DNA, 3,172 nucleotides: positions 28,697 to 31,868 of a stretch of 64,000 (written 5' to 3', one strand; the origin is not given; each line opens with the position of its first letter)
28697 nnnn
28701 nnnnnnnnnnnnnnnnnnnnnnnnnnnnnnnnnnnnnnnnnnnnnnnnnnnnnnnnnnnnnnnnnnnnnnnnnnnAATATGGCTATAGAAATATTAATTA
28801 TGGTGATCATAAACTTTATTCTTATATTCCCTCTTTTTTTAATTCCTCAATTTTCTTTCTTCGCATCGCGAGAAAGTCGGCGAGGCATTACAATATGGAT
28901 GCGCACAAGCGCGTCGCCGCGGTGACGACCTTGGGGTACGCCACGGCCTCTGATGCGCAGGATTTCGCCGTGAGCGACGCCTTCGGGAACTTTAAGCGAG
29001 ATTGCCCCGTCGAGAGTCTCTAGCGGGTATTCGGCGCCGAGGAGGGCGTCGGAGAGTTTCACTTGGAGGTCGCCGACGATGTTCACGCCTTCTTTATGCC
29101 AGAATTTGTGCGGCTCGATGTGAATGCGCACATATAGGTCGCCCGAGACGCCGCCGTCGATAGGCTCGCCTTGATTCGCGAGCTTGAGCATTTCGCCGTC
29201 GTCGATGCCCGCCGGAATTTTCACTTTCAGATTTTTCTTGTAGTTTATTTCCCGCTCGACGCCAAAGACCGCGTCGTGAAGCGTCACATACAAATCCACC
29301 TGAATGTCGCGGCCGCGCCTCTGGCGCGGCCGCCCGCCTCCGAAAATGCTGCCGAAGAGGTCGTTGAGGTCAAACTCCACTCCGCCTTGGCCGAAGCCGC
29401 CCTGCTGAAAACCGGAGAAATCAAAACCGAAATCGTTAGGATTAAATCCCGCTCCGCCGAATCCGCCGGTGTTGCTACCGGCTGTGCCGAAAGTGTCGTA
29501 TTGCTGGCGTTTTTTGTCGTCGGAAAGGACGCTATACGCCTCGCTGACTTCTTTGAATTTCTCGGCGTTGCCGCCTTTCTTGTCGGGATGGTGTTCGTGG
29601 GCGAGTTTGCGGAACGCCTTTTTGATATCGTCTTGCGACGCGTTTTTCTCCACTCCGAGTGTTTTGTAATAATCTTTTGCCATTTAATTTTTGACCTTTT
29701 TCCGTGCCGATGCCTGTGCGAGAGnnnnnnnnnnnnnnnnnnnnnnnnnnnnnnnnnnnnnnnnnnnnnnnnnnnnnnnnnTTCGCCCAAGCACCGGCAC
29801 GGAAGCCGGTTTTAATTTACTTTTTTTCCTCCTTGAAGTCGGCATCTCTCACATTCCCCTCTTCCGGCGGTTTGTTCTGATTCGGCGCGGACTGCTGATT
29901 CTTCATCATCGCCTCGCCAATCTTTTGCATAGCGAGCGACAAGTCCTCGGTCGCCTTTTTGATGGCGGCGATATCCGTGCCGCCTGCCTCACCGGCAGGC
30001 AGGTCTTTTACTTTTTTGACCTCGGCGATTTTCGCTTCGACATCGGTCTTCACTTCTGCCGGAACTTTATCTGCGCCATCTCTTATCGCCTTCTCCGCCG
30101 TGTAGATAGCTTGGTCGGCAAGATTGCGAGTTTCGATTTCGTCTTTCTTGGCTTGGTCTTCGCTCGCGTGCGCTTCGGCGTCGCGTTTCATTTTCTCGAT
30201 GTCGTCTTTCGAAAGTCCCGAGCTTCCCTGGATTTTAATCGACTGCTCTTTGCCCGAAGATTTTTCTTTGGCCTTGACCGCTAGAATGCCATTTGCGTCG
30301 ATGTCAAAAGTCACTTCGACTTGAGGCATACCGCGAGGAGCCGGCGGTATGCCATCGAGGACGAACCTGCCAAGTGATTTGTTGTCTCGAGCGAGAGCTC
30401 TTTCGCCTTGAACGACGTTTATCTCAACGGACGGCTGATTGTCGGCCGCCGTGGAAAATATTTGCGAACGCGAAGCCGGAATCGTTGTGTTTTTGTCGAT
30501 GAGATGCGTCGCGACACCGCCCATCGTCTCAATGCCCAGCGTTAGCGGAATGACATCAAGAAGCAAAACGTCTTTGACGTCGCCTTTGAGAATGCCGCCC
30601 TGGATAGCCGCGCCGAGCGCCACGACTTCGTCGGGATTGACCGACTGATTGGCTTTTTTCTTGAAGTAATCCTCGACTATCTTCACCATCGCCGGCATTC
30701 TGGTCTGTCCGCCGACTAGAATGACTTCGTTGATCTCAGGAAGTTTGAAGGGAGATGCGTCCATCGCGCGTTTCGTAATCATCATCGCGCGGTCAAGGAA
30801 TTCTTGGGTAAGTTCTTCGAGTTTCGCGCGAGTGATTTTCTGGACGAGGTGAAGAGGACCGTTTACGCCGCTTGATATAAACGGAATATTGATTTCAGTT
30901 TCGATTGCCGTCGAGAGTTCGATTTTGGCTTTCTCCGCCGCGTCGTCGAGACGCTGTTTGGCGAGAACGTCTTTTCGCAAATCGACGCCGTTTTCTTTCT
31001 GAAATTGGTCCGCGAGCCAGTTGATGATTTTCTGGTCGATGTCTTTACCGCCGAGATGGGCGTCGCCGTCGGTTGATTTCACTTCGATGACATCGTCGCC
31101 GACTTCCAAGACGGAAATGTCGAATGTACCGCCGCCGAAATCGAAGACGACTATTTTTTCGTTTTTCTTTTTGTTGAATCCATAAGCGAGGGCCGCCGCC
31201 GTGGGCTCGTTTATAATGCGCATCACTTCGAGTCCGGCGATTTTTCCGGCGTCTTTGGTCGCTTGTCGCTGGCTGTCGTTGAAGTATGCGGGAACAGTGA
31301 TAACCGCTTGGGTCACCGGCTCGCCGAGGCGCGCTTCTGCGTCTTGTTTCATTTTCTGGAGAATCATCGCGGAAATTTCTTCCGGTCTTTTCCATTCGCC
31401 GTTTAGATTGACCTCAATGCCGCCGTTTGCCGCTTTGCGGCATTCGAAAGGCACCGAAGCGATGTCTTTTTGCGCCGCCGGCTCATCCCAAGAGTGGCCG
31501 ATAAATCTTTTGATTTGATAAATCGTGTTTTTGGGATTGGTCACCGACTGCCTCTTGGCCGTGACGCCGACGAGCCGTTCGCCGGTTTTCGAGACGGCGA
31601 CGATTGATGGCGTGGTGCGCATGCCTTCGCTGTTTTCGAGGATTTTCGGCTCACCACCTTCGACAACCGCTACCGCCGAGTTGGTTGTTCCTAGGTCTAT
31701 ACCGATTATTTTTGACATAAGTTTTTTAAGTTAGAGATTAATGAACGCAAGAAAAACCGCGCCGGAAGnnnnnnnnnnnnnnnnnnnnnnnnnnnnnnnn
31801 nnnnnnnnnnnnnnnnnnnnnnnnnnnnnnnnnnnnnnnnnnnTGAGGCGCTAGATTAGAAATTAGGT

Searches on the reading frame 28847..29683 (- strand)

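Call 75: search_protein_families(library=pfam, max_evalue=0.0001, proteins=[window:28847-29683:-])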
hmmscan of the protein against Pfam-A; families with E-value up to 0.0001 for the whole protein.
window:28847-29683:- (278 aa): 2 families
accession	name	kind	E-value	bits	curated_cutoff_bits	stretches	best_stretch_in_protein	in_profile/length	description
PF01556.23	DnaJ_C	-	4.2e-38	131.2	26.6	1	127-267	1-152/152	DnaJ C terminal domain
PF00226.36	DnaJ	-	1.1e-24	86.7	27.8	1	4-63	1-63/63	DnaJ domain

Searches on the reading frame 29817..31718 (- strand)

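Call 75: search_protein_families(library=pfam, max_evalue=0.0001, proteins=[window:29817-31718:-])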
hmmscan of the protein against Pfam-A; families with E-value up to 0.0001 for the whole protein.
window:29817-31718:- (633 aa): 2 families
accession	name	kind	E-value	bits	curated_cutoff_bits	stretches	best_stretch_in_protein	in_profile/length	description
PF00012.26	HSP70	-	1.1e-239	797.1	20.6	1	4-605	1-598/599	Hsp70 protein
PF06723.19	MreB_Mbl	-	5.4e-20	71.9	27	1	118-371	76-316/327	MreB/Mbl protein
